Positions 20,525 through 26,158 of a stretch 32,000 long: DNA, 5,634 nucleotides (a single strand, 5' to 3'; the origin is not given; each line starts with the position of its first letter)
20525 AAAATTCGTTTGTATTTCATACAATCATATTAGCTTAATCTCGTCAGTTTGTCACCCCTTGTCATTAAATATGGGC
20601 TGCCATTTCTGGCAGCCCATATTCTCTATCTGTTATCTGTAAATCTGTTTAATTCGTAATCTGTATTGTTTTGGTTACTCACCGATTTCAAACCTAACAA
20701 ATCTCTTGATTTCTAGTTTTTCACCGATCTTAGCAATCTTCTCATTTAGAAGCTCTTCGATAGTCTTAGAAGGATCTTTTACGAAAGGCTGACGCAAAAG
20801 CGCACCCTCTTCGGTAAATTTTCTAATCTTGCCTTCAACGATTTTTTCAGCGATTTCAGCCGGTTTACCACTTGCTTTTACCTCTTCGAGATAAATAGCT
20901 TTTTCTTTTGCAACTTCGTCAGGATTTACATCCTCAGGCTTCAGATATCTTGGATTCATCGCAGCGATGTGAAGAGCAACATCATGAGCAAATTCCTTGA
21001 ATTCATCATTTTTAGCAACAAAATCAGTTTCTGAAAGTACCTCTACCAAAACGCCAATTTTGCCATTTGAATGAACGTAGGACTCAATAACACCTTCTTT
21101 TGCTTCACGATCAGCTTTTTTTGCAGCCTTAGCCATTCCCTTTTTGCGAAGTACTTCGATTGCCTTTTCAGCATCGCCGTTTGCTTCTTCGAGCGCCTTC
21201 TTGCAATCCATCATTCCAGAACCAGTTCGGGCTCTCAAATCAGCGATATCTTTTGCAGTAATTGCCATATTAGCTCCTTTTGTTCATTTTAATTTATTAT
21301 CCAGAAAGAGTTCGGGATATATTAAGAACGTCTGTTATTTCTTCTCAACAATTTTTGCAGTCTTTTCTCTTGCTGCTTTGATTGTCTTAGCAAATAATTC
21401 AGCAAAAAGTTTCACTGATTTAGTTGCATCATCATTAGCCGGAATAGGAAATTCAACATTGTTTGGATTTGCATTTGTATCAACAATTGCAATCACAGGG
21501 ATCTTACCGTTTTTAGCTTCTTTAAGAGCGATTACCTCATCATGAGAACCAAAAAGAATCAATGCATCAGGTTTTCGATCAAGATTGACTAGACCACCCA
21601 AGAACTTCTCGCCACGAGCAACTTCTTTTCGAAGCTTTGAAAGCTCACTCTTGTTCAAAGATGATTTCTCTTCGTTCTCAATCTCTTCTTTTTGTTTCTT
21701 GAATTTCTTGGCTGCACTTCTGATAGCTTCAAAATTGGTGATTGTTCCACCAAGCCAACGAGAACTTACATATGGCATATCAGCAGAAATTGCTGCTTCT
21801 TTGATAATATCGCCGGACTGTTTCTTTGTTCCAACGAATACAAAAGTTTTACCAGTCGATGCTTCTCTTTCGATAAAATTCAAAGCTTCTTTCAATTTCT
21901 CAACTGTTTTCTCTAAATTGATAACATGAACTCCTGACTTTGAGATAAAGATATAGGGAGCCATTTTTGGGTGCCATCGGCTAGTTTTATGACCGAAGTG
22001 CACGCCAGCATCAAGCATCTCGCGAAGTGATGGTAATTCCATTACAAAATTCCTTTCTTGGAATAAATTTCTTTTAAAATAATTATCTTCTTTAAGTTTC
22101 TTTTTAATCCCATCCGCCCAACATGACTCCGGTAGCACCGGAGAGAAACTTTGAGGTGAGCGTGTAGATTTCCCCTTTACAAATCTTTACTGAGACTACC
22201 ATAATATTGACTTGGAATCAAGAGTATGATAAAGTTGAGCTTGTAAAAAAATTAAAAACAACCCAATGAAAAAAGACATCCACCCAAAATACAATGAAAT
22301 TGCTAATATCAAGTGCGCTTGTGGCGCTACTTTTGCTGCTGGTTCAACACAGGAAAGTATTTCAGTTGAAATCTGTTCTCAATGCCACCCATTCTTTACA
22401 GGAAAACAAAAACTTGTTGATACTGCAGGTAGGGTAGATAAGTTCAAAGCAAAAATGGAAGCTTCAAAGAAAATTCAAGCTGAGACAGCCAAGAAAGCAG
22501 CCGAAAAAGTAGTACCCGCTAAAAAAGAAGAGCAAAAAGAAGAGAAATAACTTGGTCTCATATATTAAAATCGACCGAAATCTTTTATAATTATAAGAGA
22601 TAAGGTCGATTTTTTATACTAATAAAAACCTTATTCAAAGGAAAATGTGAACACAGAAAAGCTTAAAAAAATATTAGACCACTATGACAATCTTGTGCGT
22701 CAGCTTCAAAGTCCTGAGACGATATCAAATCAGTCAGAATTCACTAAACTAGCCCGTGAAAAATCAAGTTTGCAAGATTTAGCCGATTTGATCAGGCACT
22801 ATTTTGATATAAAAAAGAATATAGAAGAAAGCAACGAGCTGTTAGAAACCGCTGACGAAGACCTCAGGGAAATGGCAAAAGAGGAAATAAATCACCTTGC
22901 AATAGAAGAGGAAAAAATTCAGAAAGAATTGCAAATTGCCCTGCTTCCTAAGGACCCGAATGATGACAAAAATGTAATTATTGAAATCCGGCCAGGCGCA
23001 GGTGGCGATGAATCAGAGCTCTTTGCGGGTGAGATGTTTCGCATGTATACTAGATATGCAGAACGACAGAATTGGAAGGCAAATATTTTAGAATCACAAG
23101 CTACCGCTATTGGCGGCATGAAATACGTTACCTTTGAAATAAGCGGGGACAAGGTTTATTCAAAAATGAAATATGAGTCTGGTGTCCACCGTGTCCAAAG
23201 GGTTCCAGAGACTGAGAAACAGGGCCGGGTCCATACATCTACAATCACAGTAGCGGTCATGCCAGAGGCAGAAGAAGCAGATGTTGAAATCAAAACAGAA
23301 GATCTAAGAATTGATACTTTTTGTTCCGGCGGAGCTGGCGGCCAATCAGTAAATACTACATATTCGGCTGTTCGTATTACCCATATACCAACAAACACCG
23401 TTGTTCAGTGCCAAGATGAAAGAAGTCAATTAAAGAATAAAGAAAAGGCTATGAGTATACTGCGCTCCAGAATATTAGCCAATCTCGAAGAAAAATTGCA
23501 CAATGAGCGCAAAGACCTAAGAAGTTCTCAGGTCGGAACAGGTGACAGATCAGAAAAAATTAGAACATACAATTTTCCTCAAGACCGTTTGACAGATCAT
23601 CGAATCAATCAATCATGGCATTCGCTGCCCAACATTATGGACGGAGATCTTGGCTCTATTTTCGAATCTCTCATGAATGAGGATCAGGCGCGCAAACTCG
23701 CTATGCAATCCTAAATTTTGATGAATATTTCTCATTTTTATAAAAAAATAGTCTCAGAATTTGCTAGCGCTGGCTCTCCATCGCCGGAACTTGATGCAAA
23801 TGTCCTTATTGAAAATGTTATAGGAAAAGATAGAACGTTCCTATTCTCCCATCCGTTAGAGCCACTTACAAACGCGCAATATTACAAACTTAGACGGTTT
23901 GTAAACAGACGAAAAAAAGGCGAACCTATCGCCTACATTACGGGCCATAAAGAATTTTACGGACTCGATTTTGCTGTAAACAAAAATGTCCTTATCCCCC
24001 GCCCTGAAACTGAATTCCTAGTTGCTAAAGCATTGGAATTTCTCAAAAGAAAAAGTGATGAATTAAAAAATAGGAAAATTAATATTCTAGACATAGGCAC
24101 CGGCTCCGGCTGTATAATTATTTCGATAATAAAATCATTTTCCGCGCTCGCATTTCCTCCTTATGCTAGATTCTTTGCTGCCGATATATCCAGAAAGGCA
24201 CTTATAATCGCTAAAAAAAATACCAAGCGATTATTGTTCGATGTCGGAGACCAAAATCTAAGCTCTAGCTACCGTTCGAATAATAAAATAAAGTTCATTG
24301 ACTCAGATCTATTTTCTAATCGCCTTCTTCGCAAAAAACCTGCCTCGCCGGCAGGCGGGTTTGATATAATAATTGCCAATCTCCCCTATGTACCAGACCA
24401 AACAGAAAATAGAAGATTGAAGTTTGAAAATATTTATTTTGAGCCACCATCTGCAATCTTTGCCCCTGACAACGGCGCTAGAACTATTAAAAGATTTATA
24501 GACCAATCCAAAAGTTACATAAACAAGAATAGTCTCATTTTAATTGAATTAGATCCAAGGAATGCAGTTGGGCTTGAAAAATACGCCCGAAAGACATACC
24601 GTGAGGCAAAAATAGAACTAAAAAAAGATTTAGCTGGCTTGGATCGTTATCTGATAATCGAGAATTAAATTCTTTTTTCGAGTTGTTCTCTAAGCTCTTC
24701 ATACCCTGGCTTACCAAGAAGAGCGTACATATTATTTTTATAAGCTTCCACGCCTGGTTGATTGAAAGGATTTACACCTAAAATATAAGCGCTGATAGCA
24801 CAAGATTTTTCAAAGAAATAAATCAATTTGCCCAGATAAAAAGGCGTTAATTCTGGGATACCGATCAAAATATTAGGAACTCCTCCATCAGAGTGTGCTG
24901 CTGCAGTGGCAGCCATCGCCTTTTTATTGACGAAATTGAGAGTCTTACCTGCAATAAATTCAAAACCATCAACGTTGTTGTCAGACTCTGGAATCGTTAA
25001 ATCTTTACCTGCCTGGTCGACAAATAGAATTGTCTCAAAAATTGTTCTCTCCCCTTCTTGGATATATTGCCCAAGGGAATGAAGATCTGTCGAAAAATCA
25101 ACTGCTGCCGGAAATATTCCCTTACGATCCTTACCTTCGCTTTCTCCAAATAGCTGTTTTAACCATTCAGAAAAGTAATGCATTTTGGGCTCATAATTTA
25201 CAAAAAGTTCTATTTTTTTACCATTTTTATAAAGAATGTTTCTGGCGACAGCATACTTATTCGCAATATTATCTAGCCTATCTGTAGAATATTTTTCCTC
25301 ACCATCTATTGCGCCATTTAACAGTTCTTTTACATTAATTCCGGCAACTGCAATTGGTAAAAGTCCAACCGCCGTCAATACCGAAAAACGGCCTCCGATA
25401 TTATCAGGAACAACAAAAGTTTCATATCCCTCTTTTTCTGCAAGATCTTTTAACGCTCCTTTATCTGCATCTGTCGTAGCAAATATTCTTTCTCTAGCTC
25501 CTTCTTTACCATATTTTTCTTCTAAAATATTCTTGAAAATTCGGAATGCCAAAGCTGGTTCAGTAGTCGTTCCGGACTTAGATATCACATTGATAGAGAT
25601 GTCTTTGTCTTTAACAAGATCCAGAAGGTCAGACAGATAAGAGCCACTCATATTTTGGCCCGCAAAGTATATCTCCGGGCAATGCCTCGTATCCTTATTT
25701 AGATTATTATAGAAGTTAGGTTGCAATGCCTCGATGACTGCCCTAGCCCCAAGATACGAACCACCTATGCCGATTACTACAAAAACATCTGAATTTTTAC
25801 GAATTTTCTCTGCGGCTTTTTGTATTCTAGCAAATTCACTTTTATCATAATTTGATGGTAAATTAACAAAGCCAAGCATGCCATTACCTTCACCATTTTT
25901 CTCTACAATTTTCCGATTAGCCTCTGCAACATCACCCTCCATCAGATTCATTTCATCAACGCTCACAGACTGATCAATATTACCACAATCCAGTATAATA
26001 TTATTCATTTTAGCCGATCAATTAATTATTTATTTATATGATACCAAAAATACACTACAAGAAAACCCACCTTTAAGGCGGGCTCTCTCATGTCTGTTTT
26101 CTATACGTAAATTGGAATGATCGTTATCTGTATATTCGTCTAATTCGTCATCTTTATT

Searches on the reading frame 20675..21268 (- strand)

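Call 43: search_protein_families(library=pfam, proteins=[window:20675-21268:-], max_evalue=0.001)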
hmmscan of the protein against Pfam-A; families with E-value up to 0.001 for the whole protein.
window:20675-21268:- (197 aa): 2 families
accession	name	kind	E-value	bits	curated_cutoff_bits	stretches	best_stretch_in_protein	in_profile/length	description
PF00889.24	EF_TS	-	4.1e-42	144.5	27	2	92-197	105-204/204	Elongation factor TS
PF25025.1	EF-Ts_N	-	9.6e-05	22.7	33.2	1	7-43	16-53/60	Elongation factor Ts, mitochondrial, N-terminal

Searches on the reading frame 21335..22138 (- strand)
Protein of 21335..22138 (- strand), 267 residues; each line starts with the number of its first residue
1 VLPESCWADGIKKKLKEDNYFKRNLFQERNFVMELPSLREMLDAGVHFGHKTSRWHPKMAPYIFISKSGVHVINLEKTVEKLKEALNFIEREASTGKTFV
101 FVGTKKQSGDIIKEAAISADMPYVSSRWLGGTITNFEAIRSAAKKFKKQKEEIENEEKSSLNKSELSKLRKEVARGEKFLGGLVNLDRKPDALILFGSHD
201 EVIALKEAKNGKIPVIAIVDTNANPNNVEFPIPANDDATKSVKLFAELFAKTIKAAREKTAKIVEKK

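Call 43: search_protein_families(library=pfam, proteins=[window:21335-22138:-], max_evalue=0.001)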
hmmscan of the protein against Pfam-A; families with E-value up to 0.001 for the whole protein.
window:21335-22138:- (267 aa): 1 family
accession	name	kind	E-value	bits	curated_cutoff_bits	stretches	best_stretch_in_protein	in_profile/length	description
PF00318.25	Ribosomal_S2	-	1.7e-77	260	26.1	1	41-254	1-214/216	Ribosomal protein S2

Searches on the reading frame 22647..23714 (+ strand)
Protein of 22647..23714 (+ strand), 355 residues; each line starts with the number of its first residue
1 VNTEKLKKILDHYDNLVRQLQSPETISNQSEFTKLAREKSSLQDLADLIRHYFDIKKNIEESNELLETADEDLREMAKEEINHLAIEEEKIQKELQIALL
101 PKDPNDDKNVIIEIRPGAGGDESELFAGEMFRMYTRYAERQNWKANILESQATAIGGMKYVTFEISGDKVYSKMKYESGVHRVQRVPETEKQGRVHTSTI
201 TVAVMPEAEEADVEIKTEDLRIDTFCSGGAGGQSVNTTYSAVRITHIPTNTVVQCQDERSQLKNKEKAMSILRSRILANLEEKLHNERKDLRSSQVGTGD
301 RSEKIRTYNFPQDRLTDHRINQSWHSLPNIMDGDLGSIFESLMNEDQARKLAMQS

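Call 43: search_protein_families(library=pfam, proteins=[window:22647-23714:+], max_evalue=0.001)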
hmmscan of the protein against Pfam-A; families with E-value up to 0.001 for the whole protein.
window:22647-23714:+ (355 aa): 2 families
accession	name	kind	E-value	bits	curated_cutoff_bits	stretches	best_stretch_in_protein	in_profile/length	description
PF03462.23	PCRF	-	1.1e-72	244.4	24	1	11-202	3-194/194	PCRF domain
PF00472.26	RF-1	-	2.6e-41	140.6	35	1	210-319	2-116/116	RF-1 domain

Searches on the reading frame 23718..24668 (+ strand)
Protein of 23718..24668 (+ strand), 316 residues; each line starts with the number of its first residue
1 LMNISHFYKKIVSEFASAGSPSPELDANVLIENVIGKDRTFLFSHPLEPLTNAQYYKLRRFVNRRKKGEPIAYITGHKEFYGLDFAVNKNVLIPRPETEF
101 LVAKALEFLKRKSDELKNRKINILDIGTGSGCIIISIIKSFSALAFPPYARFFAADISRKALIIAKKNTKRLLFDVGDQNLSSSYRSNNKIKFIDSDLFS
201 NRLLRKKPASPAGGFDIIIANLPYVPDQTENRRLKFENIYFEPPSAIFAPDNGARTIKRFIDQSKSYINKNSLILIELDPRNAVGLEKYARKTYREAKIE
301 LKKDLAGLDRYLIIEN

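Call 43: search_protein_families(library=pfam, proteins=[window:23718-24668:+], max_evalue=0.001)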
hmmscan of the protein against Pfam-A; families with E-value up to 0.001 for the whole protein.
window:23718-24668:+ (316 aa): 3 families
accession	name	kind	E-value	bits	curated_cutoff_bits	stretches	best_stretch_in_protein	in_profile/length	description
PF17827.6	PrmC_N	-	2.5e-19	70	23.4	1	9-76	4-71/71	PrmC N-terminal domain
PF13847.12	Methyltransf_31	-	0.00016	21.8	27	1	119-175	3-54/145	Methyltransferase domain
PF07669.17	Eco57I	-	0.00049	20.7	25.3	1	154-240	12-102/171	Eco57I restriction-modification methylase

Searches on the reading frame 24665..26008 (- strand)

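Call 43: search_protein_families(library=pfam, proteins=[window:24665-26008:-], max_evalue=0.001)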
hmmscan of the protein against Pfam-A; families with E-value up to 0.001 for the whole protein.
window:24665-26008:- (447 aa): 1 family
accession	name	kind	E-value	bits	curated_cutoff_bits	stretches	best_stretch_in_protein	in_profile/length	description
PF00342.24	PGI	-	3.7e-25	88.9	22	1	76-425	99-460/486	Phosphoglucose isomerase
